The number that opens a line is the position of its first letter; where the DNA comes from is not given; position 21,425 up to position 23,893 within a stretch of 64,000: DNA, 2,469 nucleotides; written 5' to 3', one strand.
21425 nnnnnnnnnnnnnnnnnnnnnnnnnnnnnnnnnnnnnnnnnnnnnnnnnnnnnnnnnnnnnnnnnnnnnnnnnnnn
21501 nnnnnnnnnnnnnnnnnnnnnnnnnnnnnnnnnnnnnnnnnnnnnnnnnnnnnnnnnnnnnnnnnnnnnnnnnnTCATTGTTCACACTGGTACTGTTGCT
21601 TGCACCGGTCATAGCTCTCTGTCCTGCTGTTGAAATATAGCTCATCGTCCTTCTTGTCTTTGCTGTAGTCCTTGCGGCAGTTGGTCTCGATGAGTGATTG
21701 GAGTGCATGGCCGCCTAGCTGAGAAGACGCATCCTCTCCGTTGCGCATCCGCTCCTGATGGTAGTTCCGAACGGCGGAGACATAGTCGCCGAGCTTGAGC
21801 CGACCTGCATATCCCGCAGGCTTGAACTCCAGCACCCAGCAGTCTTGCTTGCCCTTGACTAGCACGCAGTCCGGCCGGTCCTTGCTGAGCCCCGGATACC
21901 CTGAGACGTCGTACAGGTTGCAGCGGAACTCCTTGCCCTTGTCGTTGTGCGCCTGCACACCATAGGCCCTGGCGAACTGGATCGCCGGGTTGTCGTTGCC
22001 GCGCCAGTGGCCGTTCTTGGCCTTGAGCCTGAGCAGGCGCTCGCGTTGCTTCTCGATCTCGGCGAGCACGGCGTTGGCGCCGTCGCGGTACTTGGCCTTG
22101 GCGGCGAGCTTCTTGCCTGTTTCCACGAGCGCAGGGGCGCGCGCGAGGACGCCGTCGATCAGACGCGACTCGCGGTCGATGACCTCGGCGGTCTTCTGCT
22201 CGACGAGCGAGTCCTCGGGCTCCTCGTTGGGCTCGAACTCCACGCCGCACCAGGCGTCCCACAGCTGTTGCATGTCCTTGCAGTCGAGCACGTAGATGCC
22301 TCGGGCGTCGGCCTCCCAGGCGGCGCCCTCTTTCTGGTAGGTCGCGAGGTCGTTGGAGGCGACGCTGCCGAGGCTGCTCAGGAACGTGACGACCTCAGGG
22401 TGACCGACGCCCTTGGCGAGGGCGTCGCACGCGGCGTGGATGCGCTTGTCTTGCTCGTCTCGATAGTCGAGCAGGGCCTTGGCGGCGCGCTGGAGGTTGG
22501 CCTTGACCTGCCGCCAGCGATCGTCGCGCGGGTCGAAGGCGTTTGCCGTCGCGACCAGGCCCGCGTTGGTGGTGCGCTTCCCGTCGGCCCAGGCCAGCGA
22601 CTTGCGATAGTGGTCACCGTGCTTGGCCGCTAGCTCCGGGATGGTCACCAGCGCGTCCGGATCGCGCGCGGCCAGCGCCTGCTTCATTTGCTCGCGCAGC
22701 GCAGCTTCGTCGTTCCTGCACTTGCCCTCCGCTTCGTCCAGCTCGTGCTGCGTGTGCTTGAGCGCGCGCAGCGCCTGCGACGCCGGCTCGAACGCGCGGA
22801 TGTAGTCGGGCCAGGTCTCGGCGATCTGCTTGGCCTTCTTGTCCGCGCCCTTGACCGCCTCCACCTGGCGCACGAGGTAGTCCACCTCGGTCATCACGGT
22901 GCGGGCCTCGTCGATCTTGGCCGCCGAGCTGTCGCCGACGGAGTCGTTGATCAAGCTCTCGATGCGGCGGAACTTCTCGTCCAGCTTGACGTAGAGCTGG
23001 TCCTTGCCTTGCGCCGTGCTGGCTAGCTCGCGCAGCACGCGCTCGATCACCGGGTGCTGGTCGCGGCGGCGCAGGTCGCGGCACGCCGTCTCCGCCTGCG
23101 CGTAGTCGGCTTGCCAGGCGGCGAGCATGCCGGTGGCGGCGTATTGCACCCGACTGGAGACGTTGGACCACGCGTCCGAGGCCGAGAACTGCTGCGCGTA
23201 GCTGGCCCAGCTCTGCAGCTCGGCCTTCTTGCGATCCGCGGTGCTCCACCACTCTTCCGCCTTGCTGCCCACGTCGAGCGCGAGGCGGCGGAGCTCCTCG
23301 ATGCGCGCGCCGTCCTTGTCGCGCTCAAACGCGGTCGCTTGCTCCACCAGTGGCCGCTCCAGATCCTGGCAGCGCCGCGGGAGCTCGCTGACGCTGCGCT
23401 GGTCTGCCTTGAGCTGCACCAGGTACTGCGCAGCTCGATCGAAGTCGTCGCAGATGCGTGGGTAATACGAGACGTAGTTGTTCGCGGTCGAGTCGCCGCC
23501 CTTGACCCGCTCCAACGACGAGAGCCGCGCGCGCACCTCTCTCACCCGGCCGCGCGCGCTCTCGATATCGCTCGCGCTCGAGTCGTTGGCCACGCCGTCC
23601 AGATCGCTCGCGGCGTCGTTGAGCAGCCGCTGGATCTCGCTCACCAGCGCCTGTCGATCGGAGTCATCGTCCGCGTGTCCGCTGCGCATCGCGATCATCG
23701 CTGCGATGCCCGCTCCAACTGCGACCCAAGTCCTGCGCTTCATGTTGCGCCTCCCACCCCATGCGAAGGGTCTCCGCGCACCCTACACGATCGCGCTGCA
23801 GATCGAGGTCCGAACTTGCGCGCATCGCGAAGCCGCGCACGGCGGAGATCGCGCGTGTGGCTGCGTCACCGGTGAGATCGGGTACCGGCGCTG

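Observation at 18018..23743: Secreted polymorphic-toxin locus with three immunity paralogs and two degraded orphan toxin modules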

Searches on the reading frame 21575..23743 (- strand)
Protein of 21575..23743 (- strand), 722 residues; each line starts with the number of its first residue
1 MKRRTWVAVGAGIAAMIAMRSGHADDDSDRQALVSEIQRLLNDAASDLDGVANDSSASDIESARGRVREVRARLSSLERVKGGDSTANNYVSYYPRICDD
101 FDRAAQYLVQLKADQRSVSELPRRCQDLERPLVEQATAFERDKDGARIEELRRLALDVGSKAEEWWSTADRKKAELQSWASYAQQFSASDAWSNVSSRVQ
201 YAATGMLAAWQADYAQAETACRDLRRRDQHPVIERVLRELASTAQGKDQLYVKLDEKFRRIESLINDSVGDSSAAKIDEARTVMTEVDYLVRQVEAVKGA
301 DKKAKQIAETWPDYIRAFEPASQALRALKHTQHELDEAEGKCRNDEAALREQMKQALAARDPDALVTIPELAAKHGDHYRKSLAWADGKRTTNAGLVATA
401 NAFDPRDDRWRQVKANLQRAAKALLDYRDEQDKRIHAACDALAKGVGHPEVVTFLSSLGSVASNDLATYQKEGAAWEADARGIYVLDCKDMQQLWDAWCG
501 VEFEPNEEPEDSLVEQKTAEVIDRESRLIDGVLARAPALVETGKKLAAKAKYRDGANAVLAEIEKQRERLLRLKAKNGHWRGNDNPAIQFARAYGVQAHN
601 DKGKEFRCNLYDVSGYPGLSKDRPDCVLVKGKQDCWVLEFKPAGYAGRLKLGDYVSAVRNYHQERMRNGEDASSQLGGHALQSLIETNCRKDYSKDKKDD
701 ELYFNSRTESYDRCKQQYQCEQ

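Call 4: search_protein_families(library=pfam, proteins=[window:21575-23743:-], max_evalue=1)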
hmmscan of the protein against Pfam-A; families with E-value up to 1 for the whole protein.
window:21575-23743:- (722 aa): 2 families
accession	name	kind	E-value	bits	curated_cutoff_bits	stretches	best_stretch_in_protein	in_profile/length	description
PF14473.11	RD3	-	0.11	12.7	27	1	280-338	22-80/129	RD3 protein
PF12729.13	4HB_MCP_1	-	0.96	9.4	27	0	537-585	129-177/181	Four helix bundle sensory module for signal transduction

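Call 5: search_protein_families(library=ncbifam, proteins=[window:21575-23743:-], max_evalue=1)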
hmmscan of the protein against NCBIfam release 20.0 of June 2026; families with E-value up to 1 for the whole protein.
window:21575-23743:- (722 aa): 1 family
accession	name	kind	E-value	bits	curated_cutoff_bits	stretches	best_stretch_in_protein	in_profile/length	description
NF041709.1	RiPP_phane_YxD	equivalog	0.022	14.7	55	1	221-245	10-34/47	YxD-tail cyclophane-containing RiPP peptide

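Call 7: find_homologous_proteins(query=window:21575-23743:-)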
Query window:21575-23743:- (722 aa): 25 proteins with E <= 0.001 among 8000 candidates.
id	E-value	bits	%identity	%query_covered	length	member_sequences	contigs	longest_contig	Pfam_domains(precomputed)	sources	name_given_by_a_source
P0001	0.0e+0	1314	81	100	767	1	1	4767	-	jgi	jgi:hypothetical protein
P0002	0.0e+0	1299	99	83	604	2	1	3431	-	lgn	-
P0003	0.0e+0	1199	83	89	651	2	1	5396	-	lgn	-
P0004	0.0e+0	1171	72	100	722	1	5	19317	-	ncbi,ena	-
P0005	0.0e+0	1150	71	100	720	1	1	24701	-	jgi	jgi:DNA repair ATPase RecN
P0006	0.0e+0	1148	71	99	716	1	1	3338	-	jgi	jgi:DNA repair ATPase RecN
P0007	0.0e+0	1148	70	100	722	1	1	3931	-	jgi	jgi:DNA repair ATPase RecN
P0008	0.0e+0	1138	70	100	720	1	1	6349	-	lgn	-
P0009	0.0e+0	1136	71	99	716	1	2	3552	-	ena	-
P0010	0.0e+0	1121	69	100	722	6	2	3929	-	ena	-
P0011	8.0e-275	932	59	100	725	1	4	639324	-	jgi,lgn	jgi:hypothetical protein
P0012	4.8e-264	896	57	100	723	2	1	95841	-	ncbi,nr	ncbi:MAG: hypothetical protein K8W52_10240 [Deltaproteobacteria bacterium]|nr:hypothetical protein [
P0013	1.8e-234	799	52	99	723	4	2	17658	-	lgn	-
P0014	8.5e-234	796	53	97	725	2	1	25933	-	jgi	jgi:hypothetical protein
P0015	5.5e-230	784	51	99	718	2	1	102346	-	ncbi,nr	ncbi:MAG TPA: hypothetical protein VNO30_02455 [Kofleriaceae bacterium]|nr:hypothetical protein [Kof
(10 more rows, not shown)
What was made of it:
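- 21575..23743 (-): Toxin gene (722 aa). Layout: signal peptide aa 1-24; helical module M1 aa ~25-240; module M2 aa ~241-465; conserved linker aa ~466-560; PD-(D/E)xK nuclease core aa ~561-660; tail aa 661-722. 25 full-length homologs (call 7).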

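Call 10: find_encoding_contigs(protein=P0011, flank=8000, max_places=2)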
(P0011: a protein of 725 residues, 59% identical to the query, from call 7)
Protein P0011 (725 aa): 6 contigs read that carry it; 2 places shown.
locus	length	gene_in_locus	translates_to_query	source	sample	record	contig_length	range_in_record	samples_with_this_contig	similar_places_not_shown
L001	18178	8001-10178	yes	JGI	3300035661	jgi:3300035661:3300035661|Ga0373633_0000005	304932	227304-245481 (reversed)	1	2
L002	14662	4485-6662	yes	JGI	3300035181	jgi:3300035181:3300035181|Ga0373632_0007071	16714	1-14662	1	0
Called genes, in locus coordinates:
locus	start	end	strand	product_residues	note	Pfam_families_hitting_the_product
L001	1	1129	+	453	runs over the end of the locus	PF00072:Response_reg, PF00563:EAL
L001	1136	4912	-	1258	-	PF00989:PAS, PF08448:PAS_4, PF13426:PAS_9, PF08447:PAS_3, PF00989:PAS, PF13426:PAS_9, PF08447:PAS_3, PF00989:PAS, +15 more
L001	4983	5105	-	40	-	-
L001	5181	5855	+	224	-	-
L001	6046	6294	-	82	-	-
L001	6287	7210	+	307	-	-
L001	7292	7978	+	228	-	PF03793:PASTA (faint)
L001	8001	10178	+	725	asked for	-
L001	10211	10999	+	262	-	-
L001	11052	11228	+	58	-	-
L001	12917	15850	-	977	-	PF00211:Guanylate_cyc, PF13401:AAA_22, PF13424:TPR_12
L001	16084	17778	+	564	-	-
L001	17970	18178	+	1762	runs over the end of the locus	PF07610:DUF1573 (faint), PF22073:Cep192_D4 (faint), PF00630:Filamin (faint), PF12371:TMEM131_like_N (faint), PF22544:HYDIN_VesB_CFA65-like_Ig (weak), PF15780:ASH, PF22544:HYDIN_VesB_CFA65-like_Ig (weak), PF00691:OmpA, +2 more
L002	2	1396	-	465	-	?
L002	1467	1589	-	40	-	-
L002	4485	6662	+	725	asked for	-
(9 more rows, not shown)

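Call 11: find_encoding_contigs(protein=P0015, flank=8000, max_places=2)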
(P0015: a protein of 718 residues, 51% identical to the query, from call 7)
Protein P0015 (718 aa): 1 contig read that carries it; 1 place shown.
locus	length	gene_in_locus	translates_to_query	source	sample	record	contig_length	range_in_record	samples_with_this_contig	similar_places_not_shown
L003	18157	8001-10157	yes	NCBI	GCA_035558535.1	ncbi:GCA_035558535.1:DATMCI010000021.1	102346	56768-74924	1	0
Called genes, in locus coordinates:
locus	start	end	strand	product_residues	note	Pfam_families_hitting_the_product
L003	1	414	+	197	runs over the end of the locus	-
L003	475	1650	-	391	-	PF00498:FHA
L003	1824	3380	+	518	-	-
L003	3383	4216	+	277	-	PF07719:TPR_2 (faint)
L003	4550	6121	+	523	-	PF06739:SBBP (faint)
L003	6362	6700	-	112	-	-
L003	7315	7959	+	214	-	-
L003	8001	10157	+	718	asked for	-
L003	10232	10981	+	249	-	-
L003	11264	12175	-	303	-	-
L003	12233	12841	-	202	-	PF20238:BIM1-like_dom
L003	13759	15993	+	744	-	PF07504:FTP, PF01447:Peptidase_M4, PF02868:Peptidase_M4_C, PF04151:PPC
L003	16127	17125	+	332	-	PF21189:PHA02142, PF09414:RNA_ligase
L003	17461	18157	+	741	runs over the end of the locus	PF07504:FTP, PF01447:Peptidase_M4, PF02868:Peptidase_M4_C, PF04151:PPC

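Call 12: find_encoding_contigs(protein=P0005, flank=8000, max_places=2)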
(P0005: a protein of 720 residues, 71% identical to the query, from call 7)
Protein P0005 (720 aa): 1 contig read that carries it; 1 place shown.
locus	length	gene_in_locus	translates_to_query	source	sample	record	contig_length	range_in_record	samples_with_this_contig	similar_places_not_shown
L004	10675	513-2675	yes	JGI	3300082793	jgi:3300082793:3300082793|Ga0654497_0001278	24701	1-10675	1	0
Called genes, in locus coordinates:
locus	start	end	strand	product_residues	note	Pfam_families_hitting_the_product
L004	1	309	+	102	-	?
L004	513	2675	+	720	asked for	-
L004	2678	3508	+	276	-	-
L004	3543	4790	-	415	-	PF16317:Glyco_hydro_99, PF03659:Glyco_hydro_71 (weak), PF14307:Glyco_tran_WbsX (faint)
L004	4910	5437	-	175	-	PF00440:TetR_N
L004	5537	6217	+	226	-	-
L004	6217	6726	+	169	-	PF00111:Fer2 (weak), PF13085:Fer2_3 (weak), PF01799:Fer2_2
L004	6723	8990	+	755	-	PF20256:MoCoBD_2, PF02738:MoCoBD_1, PF20256:MoCoBD_2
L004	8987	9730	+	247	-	-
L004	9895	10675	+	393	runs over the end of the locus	PF02463:SMC_N, PF11398:DUF2813 (faint), PF13175:AAA_15, PF13476:AAA_23, PF13304:AAA_21, PF13175:AAA_15 (weak)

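Call 24: search_protein_families(library=padloc, proteins=[window:21575-23743:-], max_evalue=1)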
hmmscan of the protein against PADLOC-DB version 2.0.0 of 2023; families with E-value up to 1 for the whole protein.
window:21575-23743:- (722 aa): 0 families

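Call 34: find_encoding_contigs(protein=P0008, flank=8000, max_places=2)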
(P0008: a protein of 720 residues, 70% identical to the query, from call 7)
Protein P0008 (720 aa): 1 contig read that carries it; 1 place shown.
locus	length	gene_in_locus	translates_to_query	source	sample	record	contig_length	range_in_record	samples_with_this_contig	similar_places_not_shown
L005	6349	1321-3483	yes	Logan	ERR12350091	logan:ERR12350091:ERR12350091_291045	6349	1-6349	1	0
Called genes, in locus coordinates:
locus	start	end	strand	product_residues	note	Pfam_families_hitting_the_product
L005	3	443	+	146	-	?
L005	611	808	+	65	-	-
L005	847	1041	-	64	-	-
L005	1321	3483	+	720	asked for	-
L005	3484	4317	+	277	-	-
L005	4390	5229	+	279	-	-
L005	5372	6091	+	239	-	PF03793:PASTA (faint)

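Call 48: search_protein_representatives(alignment_id=A1)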
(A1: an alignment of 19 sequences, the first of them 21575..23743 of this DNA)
Query: 19 sequences, 723 profile positions. Proteins with E-value up to 0.001 (for the whole library): 334; up to 1e-10: 254; up to 1e-30: 121. The best 150 are listed.
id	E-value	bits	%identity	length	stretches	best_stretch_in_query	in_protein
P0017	0.0e+00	1298.8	-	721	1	3-722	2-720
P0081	1.8e-190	651.7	-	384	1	212-595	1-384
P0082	4.5e-167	574.4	-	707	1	11-723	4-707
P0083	1.4e-146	506.6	-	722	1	6-723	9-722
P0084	1.1e-131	457.4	-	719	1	6-722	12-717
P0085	3.6e-126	439.1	-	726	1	7-723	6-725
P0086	7.8e-123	428.1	-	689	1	34-722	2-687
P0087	9.2e-121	421.2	-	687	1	33-722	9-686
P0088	2.0e-117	410.3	-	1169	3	124-721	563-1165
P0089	7.3e-114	398.4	-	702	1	11-722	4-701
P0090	3.9e-111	389.4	-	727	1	5-722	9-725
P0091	8.2e-111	388.4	-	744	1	10-713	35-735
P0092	1.1e-107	378.1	-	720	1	6-722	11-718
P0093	2.3e-107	377.0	-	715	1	7-661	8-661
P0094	2.7e-106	373.4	-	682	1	1-670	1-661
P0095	3.1e-106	373.2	-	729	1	6-663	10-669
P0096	1.0e-105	371.5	-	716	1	10-666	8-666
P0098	1.5e-102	361.0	-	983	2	7-384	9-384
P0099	2.7e-96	340.4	-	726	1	19-666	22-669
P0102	5.2e-94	332.8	-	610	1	8-454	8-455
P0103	1.8e-93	331.0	-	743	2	14-547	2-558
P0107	6.7e-90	319.2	-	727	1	10-664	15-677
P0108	3.3e-88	313.6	-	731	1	4-664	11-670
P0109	2.3e-87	310.9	-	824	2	5-389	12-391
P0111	9.8e-86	305.5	-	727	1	13-646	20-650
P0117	1.4e-74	268.5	-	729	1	8-669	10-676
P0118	3.6e-74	267.2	-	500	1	250-722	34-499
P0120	4.2e-71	257.1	-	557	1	12-475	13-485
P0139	3.2e-56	207.9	-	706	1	9-665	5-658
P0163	4.1e-45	171.2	-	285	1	464-723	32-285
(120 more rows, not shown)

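Call 52: find_encoding_contigs(protein=P0102, flank=5000, max_places=2)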
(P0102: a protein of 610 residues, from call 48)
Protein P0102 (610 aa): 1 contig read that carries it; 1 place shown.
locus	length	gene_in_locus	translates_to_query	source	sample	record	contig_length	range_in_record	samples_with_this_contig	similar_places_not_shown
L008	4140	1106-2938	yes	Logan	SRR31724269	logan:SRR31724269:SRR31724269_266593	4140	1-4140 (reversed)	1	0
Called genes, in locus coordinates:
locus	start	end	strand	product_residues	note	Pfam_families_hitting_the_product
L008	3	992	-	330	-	?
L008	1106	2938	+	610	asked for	-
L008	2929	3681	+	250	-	PF14206:Cys_rich_CPCC, PF20461:DUF6714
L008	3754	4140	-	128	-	?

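Call 53: find_encoding_contigs(protein=P0120, flank=5000, max_places=2)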
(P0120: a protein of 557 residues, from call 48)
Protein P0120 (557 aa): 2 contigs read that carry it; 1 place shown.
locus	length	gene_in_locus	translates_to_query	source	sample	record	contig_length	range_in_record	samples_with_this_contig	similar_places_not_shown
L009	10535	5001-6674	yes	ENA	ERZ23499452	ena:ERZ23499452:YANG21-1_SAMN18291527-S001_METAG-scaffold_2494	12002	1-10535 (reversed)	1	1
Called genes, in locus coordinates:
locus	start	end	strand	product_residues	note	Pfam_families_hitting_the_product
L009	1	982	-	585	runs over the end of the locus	-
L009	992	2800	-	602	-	-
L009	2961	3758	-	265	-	PF00149:Metallophos, PF12850:Metallophos_2 (weak)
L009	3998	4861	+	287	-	-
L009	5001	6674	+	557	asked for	PF15523:Ntox16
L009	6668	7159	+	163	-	PF20461:DUF6714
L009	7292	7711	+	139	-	PF04828:GFA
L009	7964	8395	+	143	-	PF15919:HicB_lk_antitox (weak), PF13560:HTH_31, PF12844:HTH_19 (weak), PF13443:HTH_26 (weak), PF01381:HTH_3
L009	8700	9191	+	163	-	-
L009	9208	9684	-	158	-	-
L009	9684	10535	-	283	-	?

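Call 59: search_protein_families(library=pfam, alignment_id=A5, max_evalue=0.01)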
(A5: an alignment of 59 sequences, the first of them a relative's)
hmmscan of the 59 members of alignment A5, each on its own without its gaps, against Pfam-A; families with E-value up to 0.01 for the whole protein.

A. member 1, P0085 (726 aa): 0 families

B. families by the number of members that match (of 59 scanned): 28 families (the first 25 are shown)
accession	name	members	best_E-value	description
PF15650.12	Tox-REase-9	16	1.9e-10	Restriction endonuclease fold toxin 9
PF15523.11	Ntox16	15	6.8e-14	Novel toxin 16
PF07464.16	ApoLp-III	3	0.0079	Apolipophorin-III precursor (apoLp-III)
PF06160.17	EzrA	2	2.5e-05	Septation ring formation regulator, EzrA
PF17107.11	SesA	2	0.003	N-terminal domain on NACHT_NTPase and P-loop NTPases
PF22016.2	DUF6933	1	3.6e-07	Domain of unknown function (DUF6933)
PF04108.17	ATG17_like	1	8.4e-05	Autophagy protein ATG17-like domain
PF16088.10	BORCS7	1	0.00079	BLOC-1-related complex sub-unit 7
PF08494.16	DEAD_assoc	1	0.00084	DEAD/H associated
PF16525.10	MHB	1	0.0011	Haemophore, haem-binding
PF22456.1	PqqF-like_C_4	1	0.0012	PQQ synthase PqqF-like, C-terminal lobe domain 4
PF02344.20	Myc-LZ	1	0.0013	Myc leucine zipper domain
PF06419.17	COG6_N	1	0.0018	Conserved oligomeric complex COG6, N-terminal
PF02151.25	UVR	1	0.0019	UvrB/uvrC motif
PF03997.17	VPS28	1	0.0027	VPS28 protein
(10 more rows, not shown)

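Call 60: search_protein_families(library=pfam, proteins=[P0093, P0095, P0096, P0099, P0103, P0107, P0108, P0111, P0117, P0139], max_evalue=0.01)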
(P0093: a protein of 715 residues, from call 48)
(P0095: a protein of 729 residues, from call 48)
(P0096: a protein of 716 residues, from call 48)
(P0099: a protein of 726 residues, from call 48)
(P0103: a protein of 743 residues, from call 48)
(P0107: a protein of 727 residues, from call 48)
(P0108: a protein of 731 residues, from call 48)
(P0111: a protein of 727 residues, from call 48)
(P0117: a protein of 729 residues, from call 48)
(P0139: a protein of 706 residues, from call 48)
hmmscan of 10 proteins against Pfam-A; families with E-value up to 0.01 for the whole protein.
P0093 (715 aa): 2 families
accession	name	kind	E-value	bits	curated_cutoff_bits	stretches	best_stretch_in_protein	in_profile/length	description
PF15650.12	Tox-REase-9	-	0.0016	19.1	27.3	1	594-660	7-74/88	Restriction endonuclease fold toxin 9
PF05305.19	DUF732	-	0.0074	17.1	22.4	0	422-466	11-55/72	Protein of unknown function (DUF732)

P0095 (729 aa): 1 family
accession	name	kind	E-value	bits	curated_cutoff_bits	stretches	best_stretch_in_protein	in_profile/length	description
PF18937.5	DUF5685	-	0.0077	16.1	26.7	0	116-244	121-239/272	Family of unknown function (DUF5685)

P0096 (716 aa): 1 family
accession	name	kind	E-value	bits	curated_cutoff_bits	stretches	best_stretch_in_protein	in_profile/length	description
PF15650.12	Tox-REase-9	-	7.6e-06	26.5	27.3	1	591-663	6-77/88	Restriction endonuclease fold toxin 9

P0099 (726 aa): 1 family
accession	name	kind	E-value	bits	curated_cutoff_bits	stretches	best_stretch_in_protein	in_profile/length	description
PF16137.10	DUF4845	-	0.0045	18.3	27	0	451-503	8-59/85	Domain of unknown function (DUF4845)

P0103 (743 aa): 0 families

P0107 (727 aa): 2 families
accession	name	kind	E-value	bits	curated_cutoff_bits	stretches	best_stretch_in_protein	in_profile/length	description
PF08494.16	DEAD_assoc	-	0.00084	19.7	23.5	0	215-264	123-172/191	DEAD/H associated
PF06008.19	Laminin_I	-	0.0071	16.5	34.6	0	526-590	39-102/259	Laminin Domain I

P0108 (731 aa): 0 families

P0111 (727 aa): 1 family
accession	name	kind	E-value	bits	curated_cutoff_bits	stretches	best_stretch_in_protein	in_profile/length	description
PF15650.12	Tox-REase-9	-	0.0043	17.7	27.3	0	602-662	7-68/88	Restriction endonuclease fold toxin 9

P0117 (729 aa): 0 families

P0139 (706 aa): 0 families

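Call 62: find_related_loci(query=A1, collection=genome_contigs, flank=6000)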
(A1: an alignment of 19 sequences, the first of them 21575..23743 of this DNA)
Query A1 (722 aa) in genome_contigs; peptide patterns used: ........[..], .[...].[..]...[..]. (x = any residue, [..] = any of these).
89 stretches matched a pattern; 2 encode a relative of the query (tblastn E <= 1e-3); 2 distinct loci.
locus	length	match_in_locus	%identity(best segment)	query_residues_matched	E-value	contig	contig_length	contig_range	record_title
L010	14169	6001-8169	57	1-722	0e+0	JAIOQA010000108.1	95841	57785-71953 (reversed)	MAG: Deltaproteobacteria bacterium isolate LakeFargette_0920_ALND_MAG_72_12 LacPavin_0920_ALND_scaffold_95756, whole gen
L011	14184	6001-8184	51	1-722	0e+0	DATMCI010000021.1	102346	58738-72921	MAG TPA_asm: Kofleriaceae bacterium isolate SMAG_U13378 k141_847223, whole genome shotgun sequence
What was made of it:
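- Tried and rejected: The genome_contigs scan found only two species-representative genomes, so it gave little taxonomic information (call 62).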

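Call 63: find_encoding_contigs(protein=P0096, flank=5000, max_places=2)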
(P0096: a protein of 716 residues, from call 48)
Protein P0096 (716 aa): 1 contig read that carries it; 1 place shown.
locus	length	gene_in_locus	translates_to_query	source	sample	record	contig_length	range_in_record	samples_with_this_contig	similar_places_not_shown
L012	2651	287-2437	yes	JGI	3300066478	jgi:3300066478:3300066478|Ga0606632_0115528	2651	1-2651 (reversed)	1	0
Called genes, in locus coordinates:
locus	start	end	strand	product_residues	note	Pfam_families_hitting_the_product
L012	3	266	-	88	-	?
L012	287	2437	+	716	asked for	PF15650:Tox-REase-9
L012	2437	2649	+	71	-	?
